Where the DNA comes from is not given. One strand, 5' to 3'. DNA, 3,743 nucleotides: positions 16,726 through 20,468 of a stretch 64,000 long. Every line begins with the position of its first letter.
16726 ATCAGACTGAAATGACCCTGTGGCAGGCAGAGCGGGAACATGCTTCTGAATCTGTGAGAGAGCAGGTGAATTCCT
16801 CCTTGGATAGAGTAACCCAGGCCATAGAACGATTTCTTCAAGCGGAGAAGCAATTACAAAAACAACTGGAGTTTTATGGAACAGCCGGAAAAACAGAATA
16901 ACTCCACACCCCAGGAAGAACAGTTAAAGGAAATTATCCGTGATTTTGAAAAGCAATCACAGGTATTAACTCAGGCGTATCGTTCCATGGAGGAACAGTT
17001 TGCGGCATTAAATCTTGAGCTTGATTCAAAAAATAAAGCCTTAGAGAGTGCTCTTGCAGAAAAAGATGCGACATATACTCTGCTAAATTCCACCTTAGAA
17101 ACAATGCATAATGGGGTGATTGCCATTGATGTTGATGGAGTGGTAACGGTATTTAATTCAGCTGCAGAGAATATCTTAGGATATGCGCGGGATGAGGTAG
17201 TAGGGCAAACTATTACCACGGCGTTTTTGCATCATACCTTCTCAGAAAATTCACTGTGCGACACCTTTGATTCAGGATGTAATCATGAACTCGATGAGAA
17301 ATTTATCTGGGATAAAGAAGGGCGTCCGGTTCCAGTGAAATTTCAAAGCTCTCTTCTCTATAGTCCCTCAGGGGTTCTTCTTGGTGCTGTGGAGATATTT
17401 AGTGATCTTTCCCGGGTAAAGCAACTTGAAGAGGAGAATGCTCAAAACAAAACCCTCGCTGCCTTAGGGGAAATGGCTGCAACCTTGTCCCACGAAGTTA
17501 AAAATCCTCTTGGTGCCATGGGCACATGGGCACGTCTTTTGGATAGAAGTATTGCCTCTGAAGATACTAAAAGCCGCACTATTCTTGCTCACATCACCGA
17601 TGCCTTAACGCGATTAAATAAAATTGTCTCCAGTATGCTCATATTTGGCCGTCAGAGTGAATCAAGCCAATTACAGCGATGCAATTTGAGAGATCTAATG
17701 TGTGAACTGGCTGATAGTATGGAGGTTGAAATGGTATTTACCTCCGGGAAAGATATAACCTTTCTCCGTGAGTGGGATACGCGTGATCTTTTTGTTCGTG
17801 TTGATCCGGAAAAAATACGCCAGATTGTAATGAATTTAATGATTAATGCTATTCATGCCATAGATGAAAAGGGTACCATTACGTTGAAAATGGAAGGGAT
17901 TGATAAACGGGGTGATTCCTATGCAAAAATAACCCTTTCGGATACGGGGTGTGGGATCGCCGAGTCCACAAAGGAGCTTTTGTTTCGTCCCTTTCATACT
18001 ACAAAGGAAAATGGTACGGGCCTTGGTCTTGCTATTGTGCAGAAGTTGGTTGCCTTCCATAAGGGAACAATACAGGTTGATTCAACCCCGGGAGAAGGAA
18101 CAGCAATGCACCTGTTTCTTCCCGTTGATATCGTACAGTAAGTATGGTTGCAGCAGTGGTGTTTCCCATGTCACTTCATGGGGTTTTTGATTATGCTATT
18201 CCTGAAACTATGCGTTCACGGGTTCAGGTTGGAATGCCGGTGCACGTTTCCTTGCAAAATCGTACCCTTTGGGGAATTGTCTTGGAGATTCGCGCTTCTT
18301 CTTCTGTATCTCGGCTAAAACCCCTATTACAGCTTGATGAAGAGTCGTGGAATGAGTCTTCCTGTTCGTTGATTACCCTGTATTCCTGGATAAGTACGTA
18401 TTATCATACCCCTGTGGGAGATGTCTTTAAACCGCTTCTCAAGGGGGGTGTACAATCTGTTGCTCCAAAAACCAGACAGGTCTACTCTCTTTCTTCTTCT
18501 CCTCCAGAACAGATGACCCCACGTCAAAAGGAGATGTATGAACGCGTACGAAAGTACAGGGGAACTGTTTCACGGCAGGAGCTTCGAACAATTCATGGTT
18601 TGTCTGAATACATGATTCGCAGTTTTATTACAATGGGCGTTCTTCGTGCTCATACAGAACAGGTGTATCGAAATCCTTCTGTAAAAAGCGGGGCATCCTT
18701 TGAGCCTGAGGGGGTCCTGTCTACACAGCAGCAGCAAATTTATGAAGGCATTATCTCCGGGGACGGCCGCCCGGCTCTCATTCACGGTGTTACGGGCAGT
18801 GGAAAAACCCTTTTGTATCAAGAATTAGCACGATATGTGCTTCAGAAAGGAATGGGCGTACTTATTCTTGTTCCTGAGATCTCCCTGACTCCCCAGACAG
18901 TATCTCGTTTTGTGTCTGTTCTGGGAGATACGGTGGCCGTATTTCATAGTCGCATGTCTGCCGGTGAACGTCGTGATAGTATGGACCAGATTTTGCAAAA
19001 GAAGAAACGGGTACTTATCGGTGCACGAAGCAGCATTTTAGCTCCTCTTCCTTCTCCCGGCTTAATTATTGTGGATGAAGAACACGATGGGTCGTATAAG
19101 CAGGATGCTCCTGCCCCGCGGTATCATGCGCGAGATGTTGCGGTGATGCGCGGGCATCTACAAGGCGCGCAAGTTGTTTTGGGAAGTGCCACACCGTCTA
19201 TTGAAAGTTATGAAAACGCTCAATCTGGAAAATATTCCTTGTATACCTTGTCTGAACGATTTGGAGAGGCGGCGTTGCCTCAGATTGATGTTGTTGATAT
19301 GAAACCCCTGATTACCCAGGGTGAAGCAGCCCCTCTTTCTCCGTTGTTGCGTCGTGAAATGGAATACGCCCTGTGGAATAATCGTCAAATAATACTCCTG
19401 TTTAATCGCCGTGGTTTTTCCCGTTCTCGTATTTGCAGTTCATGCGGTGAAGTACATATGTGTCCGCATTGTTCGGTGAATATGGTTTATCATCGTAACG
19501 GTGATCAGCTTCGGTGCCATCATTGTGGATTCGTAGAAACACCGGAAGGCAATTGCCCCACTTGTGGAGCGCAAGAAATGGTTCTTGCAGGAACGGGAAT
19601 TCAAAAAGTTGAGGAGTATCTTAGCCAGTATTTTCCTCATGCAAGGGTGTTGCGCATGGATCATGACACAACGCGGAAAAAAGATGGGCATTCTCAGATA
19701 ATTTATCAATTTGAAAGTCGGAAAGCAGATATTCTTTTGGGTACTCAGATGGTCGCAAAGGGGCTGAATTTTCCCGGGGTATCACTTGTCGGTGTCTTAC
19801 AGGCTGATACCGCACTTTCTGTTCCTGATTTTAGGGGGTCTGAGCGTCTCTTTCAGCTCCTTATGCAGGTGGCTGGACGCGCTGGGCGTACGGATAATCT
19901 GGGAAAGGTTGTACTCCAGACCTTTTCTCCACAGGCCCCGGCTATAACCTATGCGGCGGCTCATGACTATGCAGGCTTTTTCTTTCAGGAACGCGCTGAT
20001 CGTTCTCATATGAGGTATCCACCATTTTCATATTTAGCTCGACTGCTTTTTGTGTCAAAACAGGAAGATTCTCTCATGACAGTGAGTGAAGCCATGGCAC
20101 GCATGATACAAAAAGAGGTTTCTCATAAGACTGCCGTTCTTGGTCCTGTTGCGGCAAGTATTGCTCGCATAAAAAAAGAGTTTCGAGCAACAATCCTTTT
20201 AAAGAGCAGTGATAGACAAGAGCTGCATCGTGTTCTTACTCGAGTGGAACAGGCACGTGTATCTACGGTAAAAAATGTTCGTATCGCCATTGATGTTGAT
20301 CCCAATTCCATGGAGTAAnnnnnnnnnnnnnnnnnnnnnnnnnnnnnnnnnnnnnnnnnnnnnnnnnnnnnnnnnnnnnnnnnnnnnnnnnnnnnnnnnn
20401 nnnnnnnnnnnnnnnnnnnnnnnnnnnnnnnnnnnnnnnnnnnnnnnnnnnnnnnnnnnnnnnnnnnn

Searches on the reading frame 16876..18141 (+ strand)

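Call 8: search_protein_families(library=pfam, proteins=[window:16876-18141:+], max_evalue=0.001)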
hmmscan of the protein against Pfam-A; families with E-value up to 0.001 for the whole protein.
window:16876-18141:+ (421 aa): 6 families
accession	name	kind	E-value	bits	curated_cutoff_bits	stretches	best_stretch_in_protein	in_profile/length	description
PF02518.31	HATPase_c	-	1.1e-23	84.3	26.4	1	310-418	2-110/111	Histidine kinase-, DNA gyrase B-, and HSP90-like ATPase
PF00989.32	PAS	-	4.7e-14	52.8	22.6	1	70-177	3-112/113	PAS fold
PF13426.13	PAS_9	-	1.8e-11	44.6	27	1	80-179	3-102/103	PAS domain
PF00512.31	HisKA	-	2e-10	41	26.9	1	197-260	2-63/66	His Kinase A (phospho-acceptor) domain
PF13188.13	PAS_8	-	0.00018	21.7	21.8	1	70-116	3-46/65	PAS domain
PF08448.16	PAS_4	-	0.00096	19.8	23.1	0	75-182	2-109/110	PAS fold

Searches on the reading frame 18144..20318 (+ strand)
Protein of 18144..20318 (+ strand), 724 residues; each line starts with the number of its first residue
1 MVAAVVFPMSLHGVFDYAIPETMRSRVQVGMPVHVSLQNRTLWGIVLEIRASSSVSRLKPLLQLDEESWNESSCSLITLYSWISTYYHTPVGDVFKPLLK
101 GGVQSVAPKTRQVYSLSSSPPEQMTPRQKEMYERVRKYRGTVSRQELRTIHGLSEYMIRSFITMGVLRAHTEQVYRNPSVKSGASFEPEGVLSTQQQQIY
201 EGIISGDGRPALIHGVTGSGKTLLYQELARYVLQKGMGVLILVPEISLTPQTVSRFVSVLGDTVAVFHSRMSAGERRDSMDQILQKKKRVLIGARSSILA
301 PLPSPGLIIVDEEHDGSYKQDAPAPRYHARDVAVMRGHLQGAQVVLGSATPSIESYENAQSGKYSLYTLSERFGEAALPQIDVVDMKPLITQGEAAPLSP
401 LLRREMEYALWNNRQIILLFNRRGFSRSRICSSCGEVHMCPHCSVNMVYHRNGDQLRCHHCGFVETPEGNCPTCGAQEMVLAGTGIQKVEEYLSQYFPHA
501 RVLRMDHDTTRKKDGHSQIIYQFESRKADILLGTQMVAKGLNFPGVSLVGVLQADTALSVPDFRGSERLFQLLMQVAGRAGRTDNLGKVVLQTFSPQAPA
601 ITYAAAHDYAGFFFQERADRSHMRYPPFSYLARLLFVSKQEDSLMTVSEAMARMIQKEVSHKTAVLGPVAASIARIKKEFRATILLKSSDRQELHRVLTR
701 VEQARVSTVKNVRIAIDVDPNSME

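Call 8: search_protein_families(library=pfam, proteins=[window:18144-20318:+], max_evalue=0.001)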
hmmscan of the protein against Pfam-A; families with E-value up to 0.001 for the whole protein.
window:18144-20318:+ (724 aa): 8 families
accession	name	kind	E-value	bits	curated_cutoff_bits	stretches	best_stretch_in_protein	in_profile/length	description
PF18074.6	PriA_C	-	2.9e-21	76.5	26.9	1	627-720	1-95/95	Primosomal protein N C-terminal domain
PF17764.6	PriA_3primeBD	-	7.9e-18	64.5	22.7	1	5-98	2-94/96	3'DNA-binding domain (3'BD)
PF00270.35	DEAD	-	1.4e-16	61.1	26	1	195-357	3-165/167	DEAD/DEAH box helicase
PF04851.21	ResIII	-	2.3e-13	50.8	22.5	1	194-351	6-162/164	Type III restriction enzyme, res subunit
PF00271.37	Helicase_C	-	7e-13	49.2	23.5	1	486-583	25-109/110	Helicase conserved C-terminal domain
PF18319.7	Zn_ribbon_PriA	-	8.7e-11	42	26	1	440-464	1-25/27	PriA DNA helicase Cys-rich region (CRR) domain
PF13191.12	AAA_16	-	2.5e-05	25.3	32.6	1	197-260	13-73/167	AAA ATPase domain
PF13604.12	AAA_30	-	6.1e-05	23.3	27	1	192-312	2-96/191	AAA domain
